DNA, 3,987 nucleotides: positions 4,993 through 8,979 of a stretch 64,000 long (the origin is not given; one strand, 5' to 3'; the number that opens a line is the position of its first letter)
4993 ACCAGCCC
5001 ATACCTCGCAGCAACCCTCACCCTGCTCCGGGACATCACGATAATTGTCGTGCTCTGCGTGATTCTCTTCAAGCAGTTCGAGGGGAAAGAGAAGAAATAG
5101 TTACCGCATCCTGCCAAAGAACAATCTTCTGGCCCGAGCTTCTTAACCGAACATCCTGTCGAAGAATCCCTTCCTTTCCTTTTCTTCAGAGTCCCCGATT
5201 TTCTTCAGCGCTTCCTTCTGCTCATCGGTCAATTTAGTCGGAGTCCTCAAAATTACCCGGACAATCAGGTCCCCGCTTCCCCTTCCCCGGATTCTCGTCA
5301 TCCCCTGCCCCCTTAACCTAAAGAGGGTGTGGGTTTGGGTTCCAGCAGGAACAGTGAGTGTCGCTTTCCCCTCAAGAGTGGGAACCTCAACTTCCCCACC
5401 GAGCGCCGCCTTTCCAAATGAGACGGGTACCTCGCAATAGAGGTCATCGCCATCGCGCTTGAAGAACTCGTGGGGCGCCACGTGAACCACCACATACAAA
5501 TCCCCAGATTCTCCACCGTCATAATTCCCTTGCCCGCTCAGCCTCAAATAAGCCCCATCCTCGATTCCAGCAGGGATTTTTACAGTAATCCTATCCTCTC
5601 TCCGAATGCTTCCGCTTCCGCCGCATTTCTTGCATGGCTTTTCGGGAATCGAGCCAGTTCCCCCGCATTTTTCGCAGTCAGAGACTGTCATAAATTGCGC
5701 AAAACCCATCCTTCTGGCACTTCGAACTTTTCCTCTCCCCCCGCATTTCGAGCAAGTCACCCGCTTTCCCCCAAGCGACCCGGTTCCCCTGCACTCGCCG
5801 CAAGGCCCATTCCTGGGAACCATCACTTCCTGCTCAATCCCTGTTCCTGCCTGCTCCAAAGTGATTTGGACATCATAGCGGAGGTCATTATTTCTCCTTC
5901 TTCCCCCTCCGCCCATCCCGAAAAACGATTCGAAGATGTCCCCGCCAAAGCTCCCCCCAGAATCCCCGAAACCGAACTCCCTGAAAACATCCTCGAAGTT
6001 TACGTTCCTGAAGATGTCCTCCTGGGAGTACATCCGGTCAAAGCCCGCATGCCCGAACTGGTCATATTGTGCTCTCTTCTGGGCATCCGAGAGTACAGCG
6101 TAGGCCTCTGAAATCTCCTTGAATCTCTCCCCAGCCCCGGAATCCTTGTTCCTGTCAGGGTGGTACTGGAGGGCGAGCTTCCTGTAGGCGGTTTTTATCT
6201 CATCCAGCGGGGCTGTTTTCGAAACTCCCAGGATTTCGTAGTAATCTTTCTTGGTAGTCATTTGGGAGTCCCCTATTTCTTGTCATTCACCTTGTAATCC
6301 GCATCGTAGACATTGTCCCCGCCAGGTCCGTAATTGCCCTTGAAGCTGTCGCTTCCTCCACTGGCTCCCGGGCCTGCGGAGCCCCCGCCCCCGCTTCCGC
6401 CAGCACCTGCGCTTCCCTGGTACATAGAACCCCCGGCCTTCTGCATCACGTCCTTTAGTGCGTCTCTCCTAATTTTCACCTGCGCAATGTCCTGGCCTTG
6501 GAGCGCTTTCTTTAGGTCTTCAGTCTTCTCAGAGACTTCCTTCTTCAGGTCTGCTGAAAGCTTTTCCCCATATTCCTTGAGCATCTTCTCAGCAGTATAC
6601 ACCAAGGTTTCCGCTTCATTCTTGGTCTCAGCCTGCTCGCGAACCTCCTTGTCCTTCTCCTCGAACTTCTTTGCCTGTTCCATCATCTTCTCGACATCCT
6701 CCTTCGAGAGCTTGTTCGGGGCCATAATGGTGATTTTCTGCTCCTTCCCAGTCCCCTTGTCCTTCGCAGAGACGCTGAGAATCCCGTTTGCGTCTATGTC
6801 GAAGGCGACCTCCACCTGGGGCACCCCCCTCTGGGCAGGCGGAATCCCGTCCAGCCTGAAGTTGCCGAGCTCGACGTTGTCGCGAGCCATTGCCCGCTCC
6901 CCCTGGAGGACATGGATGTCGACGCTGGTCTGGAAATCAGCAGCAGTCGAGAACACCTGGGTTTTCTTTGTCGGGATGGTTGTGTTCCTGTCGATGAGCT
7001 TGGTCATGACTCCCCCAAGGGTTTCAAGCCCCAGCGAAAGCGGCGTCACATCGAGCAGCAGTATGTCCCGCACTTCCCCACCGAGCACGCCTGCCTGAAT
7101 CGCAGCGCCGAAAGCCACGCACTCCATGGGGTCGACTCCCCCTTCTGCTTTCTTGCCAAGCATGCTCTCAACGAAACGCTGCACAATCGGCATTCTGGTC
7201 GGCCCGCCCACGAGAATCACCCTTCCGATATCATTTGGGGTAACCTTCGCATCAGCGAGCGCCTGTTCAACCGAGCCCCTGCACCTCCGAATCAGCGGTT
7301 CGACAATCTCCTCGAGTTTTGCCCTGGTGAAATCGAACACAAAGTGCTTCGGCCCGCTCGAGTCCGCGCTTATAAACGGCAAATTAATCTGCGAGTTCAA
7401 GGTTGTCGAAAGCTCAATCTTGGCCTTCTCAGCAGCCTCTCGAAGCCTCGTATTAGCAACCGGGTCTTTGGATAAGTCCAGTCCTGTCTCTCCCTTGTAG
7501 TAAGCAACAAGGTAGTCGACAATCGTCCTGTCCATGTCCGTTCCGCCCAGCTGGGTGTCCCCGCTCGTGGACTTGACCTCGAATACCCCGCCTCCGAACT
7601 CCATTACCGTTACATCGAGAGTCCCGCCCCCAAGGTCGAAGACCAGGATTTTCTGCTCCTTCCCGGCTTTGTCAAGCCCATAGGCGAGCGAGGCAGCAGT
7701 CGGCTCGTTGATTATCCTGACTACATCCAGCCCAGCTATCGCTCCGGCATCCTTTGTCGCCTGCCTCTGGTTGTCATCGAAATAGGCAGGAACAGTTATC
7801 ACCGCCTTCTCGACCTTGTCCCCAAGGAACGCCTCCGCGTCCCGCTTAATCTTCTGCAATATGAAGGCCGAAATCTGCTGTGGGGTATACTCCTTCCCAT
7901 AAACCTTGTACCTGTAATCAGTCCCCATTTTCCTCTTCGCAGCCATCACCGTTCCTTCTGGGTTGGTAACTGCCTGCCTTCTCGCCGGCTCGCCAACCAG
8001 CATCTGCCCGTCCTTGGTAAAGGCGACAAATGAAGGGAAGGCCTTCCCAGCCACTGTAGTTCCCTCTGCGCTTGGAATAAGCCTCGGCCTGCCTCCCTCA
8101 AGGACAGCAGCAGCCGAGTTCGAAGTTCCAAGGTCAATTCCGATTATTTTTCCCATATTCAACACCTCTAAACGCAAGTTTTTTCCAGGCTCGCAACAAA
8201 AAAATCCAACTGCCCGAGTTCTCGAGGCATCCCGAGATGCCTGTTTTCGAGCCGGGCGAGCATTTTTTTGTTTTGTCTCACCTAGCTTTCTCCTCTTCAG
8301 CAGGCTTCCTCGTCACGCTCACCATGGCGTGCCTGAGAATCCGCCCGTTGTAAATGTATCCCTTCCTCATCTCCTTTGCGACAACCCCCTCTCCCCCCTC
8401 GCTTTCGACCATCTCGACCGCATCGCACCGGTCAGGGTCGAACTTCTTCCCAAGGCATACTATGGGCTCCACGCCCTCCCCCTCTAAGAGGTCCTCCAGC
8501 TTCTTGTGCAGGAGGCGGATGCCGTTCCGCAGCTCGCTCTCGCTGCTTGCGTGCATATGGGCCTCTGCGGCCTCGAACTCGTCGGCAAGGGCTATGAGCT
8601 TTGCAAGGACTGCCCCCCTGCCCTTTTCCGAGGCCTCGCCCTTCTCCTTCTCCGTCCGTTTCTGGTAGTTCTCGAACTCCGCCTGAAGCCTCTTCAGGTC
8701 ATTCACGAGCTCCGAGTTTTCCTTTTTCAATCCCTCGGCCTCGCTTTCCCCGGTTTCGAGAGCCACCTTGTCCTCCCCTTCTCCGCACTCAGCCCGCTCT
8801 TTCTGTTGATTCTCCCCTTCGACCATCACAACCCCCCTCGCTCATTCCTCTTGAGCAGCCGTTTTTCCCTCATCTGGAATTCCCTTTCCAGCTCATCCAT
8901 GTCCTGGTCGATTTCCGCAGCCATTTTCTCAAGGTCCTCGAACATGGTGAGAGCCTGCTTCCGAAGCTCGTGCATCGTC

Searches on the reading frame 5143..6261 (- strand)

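Call 66: search_protein_families(library=pfam, proteins=[window:5143-6261:-], max_evalue=0.00001)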
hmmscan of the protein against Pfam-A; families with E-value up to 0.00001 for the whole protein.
window:5143-6261:- (372 aa): 3 families
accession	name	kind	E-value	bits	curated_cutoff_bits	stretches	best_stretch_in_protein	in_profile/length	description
PF01556.23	DnaJ_C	-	2.5e-48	164.4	26.6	1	127-341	1-152/152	DnaJ C terminal domain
PF00226.36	DnaJ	-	3.5e-28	97.9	27.8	1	6-67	1-63/63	DnaJ domain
PF00684.25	DnaJ_CXXCXGXG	-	9.3e-13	48.7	32.7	1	154-217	1-65/65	DnaJ central domain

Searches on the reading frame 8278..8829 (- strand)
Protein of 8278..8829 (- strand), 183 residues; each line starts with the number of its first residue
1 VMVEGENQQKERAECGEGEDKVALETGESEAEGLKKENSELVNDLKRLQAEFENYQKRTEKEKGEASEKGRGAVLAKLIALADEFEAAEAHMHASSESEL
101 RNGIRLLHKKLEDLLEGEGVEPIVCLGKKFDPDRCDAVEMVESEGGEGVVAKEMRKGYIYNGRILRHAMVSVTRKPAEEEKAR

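Call 66: search_protein_families(library=pfam, proteins=[window:8278-8829:-], max_evalue=0.00001)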
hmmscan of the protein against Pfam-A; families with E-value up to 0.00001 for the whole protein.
window:8278-8829:- (183 aa): 1 family
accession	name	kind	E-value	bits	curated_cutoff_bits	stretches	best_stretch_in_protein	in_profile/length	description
PF01025.24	GrpE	-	5.7e-37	127.4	25.8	1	21-173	10-164/165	GrpE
